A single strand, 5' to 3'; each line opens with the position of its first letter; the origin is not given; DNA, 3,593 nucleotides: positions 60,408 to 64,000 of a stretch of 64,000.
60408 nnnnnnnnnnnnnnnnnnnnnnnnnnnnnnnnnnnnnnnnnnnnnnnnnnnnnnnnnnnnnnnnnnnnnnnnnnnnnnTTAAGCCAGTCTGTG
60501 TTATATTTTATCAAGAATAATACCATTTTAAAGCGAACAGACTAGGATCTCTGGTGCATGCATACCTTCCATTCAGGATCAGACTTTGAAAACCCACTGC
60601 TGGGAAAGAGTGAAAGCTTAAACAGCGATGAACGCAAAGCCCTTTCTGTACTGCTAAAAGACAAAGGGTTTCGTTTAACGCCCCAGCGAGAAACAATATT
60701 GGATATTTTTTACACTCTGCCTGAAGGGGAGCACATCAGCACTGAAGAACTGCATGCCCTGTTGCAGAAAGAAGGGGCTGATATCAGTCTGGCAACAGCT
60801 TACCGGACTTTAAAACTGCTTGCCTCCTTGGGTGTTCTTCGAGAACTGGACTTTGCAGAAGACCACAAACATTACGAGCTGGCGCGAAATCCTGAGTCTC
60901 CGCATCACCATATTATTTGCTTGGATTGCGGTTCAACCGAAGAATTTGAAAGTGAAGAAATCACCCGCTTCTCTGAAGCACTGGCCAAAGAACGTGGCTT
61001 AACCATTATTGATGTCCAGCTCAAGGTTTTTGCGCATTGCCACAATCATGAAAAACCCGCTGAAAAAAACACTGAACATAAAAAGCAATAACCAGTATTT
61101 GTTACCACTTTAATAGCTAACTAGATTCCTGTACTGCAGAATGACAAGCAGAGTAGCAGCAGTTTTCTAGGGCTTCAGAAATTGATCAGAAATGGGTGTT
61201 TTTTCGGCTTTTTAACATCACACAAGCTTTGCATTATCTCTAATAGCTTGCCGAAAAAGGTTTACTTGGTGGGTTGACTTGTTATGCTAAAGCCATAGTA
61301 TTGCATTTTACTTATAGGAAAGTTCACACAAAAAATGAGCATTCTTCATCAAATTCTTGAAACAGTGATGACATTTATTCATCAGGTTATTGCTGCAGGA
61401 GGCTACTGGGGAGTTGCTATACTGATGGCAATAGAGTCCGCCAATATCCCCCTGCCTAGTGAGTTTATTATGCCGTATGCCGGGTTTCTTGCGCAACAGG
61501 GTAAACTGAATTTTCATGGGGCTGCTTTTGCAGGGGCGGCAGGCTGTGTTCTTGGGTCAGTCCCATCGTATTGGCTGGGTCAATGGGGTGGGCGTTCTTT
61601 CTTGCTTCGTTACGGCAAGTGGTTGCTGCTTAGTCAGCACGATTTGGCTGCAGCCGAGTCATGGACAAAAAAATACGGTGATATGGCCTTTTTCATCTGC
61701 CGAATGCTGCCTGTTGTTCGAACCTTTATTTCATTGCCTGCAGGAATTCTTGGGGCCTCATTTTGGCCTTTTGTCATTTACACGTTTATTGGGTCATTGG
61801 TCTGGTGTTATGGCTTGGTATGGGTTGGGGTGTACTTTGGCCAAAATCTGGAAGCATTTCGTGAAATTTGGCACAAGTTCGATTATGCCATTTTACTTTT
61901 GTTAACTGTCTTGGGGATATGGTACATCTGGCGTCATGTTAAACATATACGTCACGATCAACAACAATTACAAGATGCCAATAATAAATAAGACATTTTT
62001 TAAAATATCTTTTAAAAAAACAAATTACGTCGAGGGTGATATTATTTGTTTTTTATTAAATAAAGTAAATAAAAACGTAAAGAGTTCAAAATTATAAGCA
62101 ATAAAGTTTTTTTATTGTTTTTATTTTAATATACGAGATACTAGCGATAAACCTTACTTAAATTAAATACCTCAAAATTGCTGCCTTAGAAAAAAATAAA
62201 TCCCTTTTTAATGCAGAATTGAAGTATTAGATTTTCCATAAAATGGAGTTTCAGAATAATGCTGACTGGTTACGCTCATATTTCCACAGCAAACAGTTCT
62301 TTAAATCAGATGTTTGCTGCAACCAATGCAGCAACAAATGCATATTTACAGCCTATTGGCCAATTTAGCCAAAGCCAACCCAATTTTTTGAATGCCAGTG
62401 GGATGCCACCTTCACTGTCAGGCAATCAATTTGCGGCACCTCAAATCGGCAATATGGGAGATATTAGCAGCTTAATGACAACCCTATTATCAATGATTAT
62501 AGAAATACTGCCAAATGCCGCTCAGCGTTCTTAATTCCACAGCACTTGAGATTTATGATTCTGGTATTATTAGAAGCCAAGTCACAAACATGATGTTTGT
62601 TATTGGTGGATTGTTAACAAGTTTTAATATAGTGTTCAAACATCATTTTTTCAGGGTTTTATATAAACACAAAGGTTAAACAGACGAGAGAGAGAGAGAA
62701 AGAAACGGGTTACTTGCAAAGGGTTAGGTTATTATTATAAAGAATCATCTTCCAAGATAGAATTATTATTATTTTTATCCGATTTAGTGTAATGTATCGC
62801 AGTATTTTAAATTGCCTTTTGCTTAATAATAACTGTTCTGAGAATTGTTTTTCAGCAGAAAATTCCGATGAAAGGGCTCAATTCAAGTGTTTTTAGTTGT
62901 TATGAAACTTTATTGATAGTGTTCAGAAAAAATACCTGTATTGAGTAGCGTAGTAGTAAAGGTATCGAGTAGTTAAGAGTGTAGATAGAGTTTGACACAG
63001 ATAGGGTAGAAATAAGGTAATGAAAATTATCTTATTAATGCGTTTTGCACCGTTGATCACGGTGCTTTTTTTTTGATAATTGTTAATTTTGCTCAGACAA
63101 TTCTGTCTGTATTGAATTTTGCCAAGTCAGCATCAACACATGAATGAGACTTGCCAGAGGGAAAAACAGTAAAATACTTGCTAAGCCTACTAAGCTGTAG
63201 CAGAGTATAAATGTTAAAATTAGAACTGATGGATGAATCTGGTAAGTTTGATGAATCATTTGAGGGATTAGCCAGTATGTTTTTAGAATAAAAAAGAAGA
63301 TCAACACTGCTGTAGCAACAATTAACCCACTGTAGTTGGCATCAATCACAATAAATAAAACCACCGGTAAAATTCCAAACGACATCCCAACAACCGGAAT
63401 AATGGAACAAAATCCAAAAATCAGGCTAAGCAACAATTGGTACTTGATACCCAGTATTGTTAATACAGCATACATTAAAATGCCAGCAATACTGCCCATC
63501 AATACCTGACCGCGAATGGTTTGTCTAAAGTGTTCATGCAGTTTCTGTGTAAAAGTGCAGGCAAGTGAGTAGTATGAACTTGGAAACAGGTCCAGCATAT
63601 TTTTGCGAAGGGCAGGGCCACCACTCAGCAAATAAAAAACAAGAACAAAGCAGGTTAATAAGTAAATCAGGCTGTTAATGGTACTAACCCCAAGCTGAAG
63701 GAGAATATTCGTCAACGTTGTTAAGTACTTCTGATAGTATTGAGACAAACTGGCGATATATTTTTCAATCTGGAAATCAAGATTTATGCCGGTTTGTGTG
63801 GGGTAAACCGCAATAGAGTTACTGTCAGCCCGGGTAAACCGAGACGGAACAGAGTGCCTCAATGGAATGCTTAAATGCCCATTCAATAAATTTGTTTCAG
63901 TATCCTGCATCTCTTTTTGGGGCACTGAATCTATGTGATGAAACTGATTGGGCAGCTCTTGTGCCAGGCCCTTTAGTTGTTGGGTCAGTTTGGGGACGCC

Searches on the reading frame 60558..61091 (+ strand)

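Call 12: search_protein_families(library=pfam, proteins=[window:60558-61091:+], max_evalue=0.001)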
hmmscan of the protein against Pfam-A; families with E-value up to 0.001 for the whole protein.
window:60558-61091:+ (177 aa): 1 family
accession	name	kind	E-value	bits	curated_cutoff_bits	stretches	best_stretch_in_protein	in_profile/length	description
PF01475.25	FUR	-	4.9e-36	124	23.1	1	36-157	2-120/121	Ferric uptake regulator family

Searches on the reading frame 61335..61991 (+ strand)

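Call 12: search_protein_families(library=pfam, proteins=[window:61335-61991:+], max_evalue=0.001)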
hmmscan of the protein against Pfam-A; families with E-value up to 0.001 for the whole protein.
window:61335-61991:+ (218 aa): 1 family
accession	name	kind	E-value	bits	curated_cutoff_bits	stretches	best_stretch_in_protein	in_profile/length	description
PF09335.16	VTT_dom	-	3.2e-22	79.7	33.9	1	40-165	1-121/123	VTT domain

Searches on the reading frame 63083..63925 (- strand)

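Call 12: search_protein_families(library=pfam, proteins=[window:63083-63925:-], max_evalue=0.001)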
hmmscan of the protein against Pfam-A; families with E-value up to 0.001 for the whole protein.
window:63083-63925:- (280 aa): 1 family
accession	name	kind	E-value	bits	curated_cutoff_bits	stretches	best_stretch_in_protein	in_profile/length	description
PF01594.21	AI-2E_transport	-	2.7e-29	102.8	34.3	1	52-268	110-326/327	AI-2E family transporter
